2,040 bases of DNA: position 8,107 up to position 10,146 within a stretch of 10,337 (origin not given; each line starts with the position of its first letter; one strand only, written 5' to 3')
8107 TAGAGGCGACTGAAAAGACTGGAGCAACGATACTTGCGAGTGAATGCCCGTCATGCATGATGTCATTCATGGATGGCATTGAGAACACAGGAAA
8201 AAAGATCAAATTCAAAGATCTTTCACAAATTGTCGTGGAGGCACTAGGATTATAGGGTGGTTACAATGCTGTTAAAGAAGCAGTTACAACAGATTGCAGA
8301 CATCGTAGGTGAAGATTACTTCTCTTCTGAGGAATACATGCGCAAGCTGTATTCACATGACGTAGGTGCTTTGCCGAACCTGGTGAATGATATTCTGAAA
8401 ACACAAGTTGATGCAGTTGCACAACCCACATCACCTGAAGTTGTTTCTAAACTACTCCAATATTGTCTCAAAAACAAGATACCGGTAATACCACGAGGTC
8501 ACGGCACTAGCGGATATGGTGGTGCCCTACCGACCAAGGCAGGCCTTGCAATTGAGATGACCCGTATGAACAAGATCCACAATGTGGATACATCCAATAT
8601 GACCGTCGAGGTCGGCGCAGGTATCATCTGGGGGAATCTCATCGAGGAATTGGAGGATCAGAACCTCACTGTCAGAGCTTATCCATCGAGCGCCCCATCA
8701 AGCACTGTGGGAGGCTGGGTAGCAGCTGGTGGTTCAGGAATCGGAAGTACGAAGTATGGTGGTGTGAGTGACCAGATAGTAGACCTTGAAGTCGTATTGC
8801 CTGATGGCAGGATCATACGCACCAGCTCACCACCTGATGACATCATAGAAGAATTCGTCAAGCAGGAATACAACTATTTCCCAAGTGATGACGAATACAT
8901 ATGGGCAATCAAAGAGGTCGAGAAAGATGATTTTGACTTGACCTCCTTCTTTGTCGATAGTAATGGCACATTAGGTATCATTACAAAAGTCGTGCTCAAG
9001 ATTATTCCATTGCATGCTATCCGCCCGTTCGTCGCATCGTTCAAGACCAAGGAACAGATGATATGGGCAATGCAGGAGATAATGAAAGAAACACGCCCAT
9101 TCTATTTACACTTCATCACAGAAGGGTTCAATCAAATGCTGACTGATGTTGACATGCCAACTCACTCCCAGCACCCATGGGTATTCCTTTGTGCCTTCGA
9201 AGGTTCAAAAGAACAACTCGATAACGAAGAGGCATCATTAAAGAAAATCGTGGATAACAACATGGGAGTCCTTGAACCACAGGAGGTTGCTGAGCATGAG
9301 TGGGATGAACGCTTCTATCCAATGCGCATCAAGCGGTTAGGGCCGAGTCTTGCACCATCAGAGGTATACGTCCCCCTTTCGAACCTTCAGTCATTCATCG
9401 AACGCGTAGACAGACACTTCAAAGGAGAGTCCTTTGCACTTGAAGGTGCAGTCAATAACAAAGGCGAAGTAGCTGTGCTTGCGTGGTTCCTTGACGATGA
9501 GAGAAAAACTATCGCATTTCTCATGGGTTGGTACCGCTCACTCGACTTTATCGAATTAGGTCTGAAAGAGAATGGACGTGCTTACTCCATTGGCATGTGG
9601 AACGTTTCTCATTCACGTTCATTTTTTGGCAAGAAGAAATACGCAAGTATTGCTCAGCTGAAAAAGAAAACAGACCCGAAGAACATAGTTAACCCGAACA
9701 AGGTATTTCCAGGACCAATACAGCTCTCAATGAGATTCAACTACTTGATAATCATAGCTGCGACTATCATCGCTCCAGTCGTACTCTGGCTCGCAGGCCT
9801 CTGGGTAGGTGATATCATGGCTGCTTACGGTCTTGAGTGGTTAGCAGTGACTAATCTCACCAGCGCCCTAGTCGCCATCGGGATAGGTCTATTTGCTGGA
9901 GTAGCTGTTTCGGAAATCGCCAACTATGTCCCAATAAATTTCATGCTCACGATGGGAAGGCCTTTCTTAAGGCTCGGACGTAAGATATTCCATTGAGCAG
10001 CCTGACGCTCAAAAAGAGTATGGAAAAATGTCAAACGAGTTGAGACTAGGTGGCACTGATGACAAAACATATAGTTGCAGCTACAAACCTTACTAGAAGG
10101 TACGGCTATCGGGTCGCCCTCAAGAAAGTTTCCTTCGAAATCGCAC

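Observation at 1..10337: Triplicated flavoprotein + CCG Fe-S module cluster joined to a desaturase-like enzyme, a c-type cytochrome and a membrane protein: candidate undescribed membrane redox system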

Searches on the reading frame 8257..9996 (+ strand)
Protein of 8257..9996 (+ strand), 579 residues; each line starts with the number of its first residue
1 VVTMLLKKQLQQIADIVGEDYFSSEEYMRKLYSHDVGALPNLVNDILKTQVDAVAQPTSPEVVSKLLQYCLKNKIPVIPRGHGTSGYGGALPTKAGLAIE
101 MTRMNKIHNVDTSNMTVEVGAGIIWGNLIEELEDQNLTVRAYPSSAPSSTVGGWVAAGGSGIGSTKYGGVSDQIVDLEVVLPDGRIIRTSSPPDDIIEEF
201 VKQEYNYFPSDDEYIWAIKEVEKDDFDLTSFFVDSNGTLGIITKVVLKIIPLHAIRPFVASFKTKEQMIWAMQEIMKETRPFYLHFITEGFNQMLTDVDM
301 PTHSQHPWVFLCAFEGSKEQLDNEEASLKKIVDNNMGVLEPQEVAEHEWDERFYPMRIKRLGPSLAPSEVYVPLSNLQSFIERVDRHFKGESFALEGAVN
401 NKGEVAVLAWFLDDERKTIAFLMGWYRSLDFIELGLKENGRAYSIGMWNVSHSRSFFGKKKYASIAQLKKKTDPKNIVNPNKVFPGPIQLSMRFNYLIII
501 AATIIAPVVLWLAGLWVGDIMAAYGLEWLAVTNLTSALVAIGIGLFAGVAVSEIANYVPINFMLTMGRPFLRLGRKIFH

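Call 4: search_protein_families(library=pfam, proteins=[window:8257-9996:+], max_evalue=0.01)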
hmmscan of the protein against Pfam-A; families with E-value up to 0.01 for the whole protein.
window:8257-9996:+ (579 aa): 2 families
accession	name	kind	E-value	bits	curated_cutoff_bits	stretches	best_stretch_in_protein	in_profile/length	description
PF01565.28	FAD_binding_4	-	3.3e-40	137.4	26.4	1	52-190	2-139/139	FAD binding domain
PF02913.24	FAD-oxidase_C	-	2.8e-10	40.8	21.2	1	259-391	9-154/248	FAD linked oxidases, C-terminal domain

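Call 5: search_protein_families(library=ncbifam, proteins=[window:8257-9996:+], max_evalue=0.01)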
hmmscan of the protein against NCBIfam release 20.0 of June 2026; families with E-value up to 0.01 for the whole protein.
window:8257-9996:+ (579 aa): 11 families
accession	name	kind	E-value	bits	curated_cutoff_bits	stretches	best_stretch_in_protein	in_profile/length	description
TIGR00387.1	glcD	equivalog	1.5e-47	162.4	567.9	2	56-190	3-137/413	glycolate oxidase subunit GlcD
NF049975.1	2HglutDHaseYdiJ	equivalog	2.3e-23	82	1350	1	45-203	46-206/1018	D-2-hydroxyglutarate dehydrogenase YdiJ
NF008408.0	PRK11230.1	equivalog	3.9e-22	78.4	897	2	53-189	58-194/499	glycolate oxidase subunit GlcD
NF053785.1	DcplphribOxDprE1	equivalog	1.3e-13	51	500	1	52-192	16-152/449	decaprenylphosphoryl-beta-D-ribose oxidase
NF008439.0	PRK11282.1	equivalog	2.1e-11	43.3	284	1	68-187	16-134/358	glycolate oxidase subunit GlcE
TIGR01678.1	FAD_lactone_ox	subfamily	4.8e-11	42.2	396.8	1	51-191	15-151/438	sugar 1,4-lactone oxidase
NF041227.1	BagG_FevA2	exception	1e-10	40.8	850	1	43-192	38-181/455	bagremycin/ferroverdin biosynthesis FAD-dependent oxygenase BagG/FevA2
NF041226.1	BagK_FevA1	equivalog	1.3e-08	33.7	800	1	53-186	43-171/453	bagremycin/ferroverdin biosynthesis FAD-dependent oxygenase BagK/FevA1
TIGR01676.1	GLDHase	equivalog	1.7e-08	33.8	458.25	1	51-191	62-198/541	L-galactonolactone dehydrogenase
TIGR01679.1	bact_FAD_ox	subfamily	9.4e-08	31.4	292.25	1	53-196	14-151/419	FAD-linked oxidoreductase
TIGR01677.1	pln_FAD_oxido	subfamily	4.3e-07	28.8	383.1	1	95-183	82-170/560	FAD-dependent oxidoreductase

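Call 10: find_homologous_proteins(query=window:8257-9996:+)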
Query window:8257-9996:+ (579 aa): 473 proteins with E <= 0.001 among 8000 candidates; the best 120 are listed. Only proteins of 318 to 1014 residues were searched: fused or split forms outside these lengths cannot appear, so this answer is no evidence that the protein stands alone or is whole; lengths 'longer' or 'shorter' looks for them.
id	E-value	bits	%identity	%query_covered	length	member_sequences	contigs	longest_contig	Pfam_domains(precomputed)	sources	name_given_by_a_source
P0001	0.0e+0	1316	100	99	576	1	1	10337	PF01565.29,PF02913.25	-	-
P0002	0.0e+0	1067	77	99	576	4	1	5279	PF01565.29,PF02913.25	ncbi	-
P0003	2.9e-297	1005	70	100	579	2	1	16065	PF01565.29,PF02913.25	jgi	jgi:FAD/FMN-containing dehydrogenase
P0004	9.2e-296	1000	70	99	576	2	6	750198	PF01565.29,PF02913.25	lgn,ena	-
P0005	1.9e-289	979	71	99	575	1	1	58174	PF01565.29,PF02913.25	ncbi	-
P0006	5.6e-284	961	71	99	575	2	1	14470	PF01565.29,PF02913.25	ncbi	ncbi:MAG: FAD-binding oxidoreductase [Candidatus Thorarchaeota archaeon]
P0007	1.6e-283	960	69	99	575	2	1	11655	PF01565.29,PF02913.25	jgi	-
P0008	9.4e-281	950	69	99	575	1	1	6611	PF01565.29,PF02913.25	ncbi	-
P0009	1.1e-280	950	69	99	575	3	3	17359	PF01565.29,PF02913.25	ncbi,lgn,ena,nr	ncbi:MAG: FAD-binding oxidoreductase [Candidatus Thorarchaeota archaeon]|nr:FAD-binding oxidoreducta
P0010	3.0e-280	949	70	99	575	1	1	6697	PF01565.29,PF02913.25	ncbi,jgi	ncbi:MAG: FAD-binding oxidoreductase [Candidatus Thorarchaeota archaeon]|jgi:FAD/FMN-containing dehy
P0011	4.8e-277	938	69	99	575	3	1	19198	PF01565.29,PF02913.25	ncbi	-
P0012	3.2e-254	863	65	99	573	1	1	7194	PF01565.29,PF02913.25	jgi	jgi:FAD/FMN-containing dehydrogenase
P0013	3.6e-251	853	63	99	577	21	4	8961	PF01565.29,PF02913.25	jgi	jgi:FAD/FMN-containing dehydrogenase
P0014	2.7e-249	847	63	99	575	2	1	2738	PF01565.29,PF02913.25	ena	-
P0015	4.0e-249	846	63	99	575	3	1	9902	PF01565.29,PF02913.25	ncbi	ncbi:MAG: FAD-binding oxidoreductase [Candidatus Thorarchaeota archaeon]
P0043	1.8e-232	791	60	99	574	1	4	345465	PF01565.29,PF02913.25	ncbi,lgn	ncbi:MAG: FAD-binding oxidoreductase [Candidatus Thorarchaeota archaeon]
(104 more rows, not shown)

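Call 11: find_encoding_contigs(protein=P0004, flank=10000, max_places=2)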
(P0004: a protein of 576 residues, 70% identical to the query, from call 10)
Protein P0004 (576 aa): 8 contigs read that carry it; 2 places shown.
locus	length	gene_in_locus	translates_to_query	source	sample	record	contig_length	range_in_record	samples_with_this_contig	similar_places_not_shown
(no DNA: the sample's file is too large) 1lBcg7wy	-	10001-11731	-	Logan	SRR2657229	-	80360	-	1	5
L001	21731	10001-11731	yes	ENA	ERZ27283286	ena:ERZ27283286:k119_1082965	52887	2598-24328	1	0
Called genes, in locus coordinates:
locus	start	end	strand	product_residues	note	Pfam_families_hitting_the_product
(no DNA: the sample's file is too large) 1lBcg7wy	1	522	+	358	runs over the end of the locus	-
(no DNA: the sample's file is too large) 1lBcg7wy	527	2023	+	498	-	PF01565:FAD_binding_4, PF02913:FAD-oxidase_C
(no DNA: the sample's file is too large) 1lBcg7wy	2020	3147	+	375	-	PF12838:Fer4_7 (weak), PF13183:Fer4_8, PF13534:Fer4_17 (weak), PF02754:CCG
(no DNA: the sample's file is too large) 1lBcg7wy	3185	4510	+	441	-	PF00890:FAD_binding_2 (weak), PF01266:DAO (weak), PF03486:HI0933_like (faint), PF07992:Pyr_redox_2 (faint), PF13450:NAD_binding_8, PF01593:Amino_oxidase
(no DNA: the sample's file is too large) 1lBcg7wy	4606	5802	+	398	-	PF13183:Fer4_8, PF13534:Fer4_17 (weak), PF02754:CCG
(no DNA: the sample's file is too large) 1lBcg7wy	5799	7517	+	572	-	PF01565:FAD_binding_4, PF02913:FAD-oxidase_C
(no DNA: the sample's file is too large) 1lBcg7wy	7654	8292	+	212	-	-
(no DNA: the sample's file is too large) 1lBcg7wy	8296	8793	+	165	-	-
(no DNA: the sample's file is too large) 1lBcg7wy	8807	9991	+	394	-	PF12838:Fer4_7 (weak), PF13183:Fer4_8, PF13534:Fer4_17 (weak), PF02754:CCG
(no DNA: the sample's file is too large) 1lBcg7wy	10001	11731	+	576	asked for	PF02913:FAD-oxidase_C (faint), PF01565:FAD_binding_4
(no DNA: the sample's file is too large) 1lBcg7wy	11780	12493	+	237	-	PF00005:ABC_tran, PF13166:AAA_13 (faint), PF13304:AAA_21 (weak)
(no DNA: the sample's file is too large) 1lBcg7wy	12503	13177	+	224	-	PF01061:ABC2_membrane, PF03379:CcmB, PF12698:ABC2_membrane_3 (weak)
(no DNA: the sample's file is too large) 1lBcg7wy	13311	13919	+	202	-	PF01578:Cytochrom_C_asm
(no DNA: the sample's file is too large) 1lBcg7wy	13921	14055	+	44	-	-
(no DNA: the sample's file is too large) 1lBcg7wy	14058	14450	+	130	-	PF03100:CcmE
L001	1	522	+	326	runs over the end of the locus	-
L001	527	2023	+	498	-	PF01565:FAD_binding_4, PF02913:FAD-oxidase_C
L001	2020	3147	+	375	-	PF12838:Fer4_7 (weak), PF13183:Fer4_8, PF13534:Fer4_17 (weak), PF02754:CCG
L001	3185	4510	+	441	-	PF00890:FAD_binding_2 (weak), PF01266:DAO (weak), PF03486:HI0933_like (faint), PF07992:Pyr_redox_2 (faint), PF13450:NAD_binding_8, PF01593:Amino_oxidase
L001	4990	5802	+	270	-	PF02754:CCG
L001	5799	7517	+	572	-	PF01565:FAD_binding_4, PF02913:FAD-oxidase_C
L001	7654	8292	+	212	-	-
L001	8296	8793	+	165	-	-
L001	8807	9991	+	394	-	PF12838:Fer4_7 (weak), PF13183:Fer4_8, PF13534:Fer4_17 (weak), PF02754:CCG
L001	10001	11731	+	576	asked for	PF02913:FAD-oxidase_C (faint), PF01565:FAD_binding_4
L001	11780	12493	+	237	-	PF00005:ABC_tran, PF13166:AAA_13 (faint), PF13304:AAA_21 (weak)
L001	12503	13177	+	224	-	PF01061:ABC2_membrane, PF03379:CcmB, PF12698:ABC2_membrane_3 (weak)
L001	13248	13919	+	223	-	PF01578:Cytochrom_C_asm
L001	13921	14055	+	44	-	-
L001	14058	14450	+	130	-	PF03100:CcmE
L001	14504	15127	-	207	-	PF02525:Flavodoxin_2, PF03358:FMN_red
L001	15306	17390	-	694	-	PF01578:Cytochrom_C_asm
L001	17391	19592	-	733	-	-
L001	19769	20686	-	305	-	PF02335:Cytochrom_C552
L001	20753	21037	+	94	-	-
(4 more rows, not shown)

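Call 12: find_encoding_contigs(protein=P0043, flank=10000, max_places=2)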
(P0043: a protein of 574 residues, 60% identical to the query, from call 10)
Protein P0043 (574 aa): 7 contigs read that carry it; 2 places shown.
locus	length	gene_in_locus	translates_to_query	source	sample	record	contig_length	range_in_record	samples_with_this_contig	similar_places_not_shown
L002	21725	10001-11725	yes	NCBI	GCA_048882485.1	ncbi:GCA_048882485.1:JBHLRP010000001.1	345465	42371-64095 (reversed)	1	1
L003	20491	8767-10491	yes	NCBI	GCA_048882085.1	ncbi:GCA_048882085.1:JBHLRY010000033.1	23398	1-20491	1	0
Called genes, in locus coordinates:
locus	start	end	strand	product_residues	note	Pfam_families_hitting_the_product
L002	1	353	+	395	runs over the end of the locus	-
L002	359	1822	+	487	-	PF01565:FAD_binding_4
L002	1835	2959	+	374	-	PF12838:Fer4_7 (weak), PF13183:Fer4_8 (weak), PF13534:Fer4_17 (weak), PF02754:CCG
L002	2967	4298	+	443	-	PF00890:FAD_binding_2 (weak), PF01266:DAO (weak), PF03486:HI0933_like (faint), PF07992:Pyr_redox_2 (faint), PF13450:NAD_binding_8, PF01593:Amino_oxidase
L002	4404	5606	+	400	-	PF13183:Fer4_8, PF13534:Fer4_17 (weak), PF02754:CCG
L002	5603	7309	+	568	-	PF01565:FAD_binding_4, PF02913:FAD-oxidase_C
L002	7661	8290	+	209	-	-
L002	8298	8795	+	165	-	-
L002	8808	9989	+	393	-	PF12838:Fer4_7 (weak), PF13183:Fer4_8, PF13237:Fer4_10 (weak), PF13484:Fer4_16 (weak), PF13534:Fer4_17 (weak), PF02754:CCG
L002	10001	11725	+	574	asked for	PF01565:FAD_binding_4, PF02913:FAD-oxidase_C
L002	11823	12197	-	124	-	PF13473:Cupredoxin_1, PF00116:COX2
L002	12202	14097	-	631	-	PF12801:Fer4_5 (weak)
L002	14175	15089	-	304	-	PF06452:CBM9_1 (faint), PF09459:EB_dh (weak)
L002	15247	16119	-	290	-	PF03551:PadR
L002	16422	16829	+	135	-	-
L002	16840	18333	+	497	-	PF01565:FAD_binding_4, PF02913:FAD-oxidase_C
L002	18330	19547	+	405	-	PF13183:Fer4_8 (weak), PF13534:Fer4_17 (weak), PF02754:CCG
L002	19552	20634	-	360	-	PF01040:UbiA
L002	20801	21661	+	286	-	PF00348:polyprenyl_synt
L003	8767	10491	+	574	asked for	PF01565:FAD_binding_4, PF02913:FAD-oxidase_C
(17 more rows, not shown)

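Call 14: search_solved_structures(query=window:8257-9996:+, max_evalue=0.001, show_alignments=2)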
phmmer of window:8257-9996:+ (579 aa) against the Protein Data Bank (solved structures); distinct sequences matched with E-value up to 0.001: 102 (the best 60 are shown).
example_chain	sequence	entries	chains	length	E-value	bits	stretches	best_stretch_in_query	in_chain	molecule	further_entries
8jdb_A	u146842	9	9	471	5.8e-28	100.9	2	15-190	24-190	Probable D-lactate dehydrogenase, mitochondrial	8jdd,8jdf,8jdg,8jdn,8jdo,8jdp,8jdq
7qh2_C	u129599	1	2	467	6e-28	100.9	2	53-189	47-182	Lactate dehydrogenase (NAD(+),ferredoxin) subunit LctD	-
8jdc_A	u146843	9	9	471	1.6e-27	99.5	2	15-190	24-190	Probable D-lactate dehydrogenase, mitochondrial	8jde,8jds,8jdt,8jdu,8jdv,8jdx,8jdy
9qgz_A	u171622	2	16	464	1.3e-20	76.6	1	52-189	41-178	Glycolate oxidase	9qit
4bc7_A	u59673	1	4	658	2.7e-20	75.6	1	47-191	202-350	ALKYLDIHYDROXYACETONEPHOSPHATE SYNTHASE, PEROXISOMAL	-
4bby_A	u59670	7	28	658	1e-19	73.7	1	47-190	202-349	ALKYLDIHYDROXYACETONEPHOSPHATE SYNTHASE, PEROXISOMAL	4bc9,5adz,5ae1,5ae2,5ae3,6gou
4bca_A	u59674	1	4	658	1e-19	73.7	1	47-190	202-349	ALKYLDIHYDROXYACETONEPHOSPHATE SYNTHASE, PEROXISOMAL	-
2uuu_A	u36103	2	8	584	4e-19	71.7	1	47-186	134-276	ALKYLDIHYDROXYACETONEPHOSPHATE SYNTHASE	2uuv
6v42_A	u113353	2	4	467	7.3e-19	70.9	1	51-183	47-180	FAD/FMN-containing dehydrogenase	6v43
3pm9_A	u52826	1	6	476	3.9e-18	68.4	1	53-189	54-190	Putative oxidoreductase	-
6lpn_A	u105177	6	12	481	3.2e-14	55.5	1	54-187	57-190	D-2-hydroxyglutarate dehydrogenase, mitochondrial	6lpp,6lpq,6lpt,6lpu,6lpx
1wve_A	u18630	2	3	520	4.1e-11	45.3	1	53-190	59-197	4-cresol dehydrogenase [hydroxylating] flavoprotein subunit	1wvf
1dii_A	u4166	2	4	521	4.2e-11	45.3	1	53-190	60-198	P-CRESOL METHYLHYDROXYLASE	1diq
8s7r_A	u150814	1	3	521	4.2e-11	45.3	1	8-191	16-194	Oxidoreductase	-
8s7t_A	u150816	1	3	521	4.3e-11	45.2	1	8-191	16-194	Oxidoreductase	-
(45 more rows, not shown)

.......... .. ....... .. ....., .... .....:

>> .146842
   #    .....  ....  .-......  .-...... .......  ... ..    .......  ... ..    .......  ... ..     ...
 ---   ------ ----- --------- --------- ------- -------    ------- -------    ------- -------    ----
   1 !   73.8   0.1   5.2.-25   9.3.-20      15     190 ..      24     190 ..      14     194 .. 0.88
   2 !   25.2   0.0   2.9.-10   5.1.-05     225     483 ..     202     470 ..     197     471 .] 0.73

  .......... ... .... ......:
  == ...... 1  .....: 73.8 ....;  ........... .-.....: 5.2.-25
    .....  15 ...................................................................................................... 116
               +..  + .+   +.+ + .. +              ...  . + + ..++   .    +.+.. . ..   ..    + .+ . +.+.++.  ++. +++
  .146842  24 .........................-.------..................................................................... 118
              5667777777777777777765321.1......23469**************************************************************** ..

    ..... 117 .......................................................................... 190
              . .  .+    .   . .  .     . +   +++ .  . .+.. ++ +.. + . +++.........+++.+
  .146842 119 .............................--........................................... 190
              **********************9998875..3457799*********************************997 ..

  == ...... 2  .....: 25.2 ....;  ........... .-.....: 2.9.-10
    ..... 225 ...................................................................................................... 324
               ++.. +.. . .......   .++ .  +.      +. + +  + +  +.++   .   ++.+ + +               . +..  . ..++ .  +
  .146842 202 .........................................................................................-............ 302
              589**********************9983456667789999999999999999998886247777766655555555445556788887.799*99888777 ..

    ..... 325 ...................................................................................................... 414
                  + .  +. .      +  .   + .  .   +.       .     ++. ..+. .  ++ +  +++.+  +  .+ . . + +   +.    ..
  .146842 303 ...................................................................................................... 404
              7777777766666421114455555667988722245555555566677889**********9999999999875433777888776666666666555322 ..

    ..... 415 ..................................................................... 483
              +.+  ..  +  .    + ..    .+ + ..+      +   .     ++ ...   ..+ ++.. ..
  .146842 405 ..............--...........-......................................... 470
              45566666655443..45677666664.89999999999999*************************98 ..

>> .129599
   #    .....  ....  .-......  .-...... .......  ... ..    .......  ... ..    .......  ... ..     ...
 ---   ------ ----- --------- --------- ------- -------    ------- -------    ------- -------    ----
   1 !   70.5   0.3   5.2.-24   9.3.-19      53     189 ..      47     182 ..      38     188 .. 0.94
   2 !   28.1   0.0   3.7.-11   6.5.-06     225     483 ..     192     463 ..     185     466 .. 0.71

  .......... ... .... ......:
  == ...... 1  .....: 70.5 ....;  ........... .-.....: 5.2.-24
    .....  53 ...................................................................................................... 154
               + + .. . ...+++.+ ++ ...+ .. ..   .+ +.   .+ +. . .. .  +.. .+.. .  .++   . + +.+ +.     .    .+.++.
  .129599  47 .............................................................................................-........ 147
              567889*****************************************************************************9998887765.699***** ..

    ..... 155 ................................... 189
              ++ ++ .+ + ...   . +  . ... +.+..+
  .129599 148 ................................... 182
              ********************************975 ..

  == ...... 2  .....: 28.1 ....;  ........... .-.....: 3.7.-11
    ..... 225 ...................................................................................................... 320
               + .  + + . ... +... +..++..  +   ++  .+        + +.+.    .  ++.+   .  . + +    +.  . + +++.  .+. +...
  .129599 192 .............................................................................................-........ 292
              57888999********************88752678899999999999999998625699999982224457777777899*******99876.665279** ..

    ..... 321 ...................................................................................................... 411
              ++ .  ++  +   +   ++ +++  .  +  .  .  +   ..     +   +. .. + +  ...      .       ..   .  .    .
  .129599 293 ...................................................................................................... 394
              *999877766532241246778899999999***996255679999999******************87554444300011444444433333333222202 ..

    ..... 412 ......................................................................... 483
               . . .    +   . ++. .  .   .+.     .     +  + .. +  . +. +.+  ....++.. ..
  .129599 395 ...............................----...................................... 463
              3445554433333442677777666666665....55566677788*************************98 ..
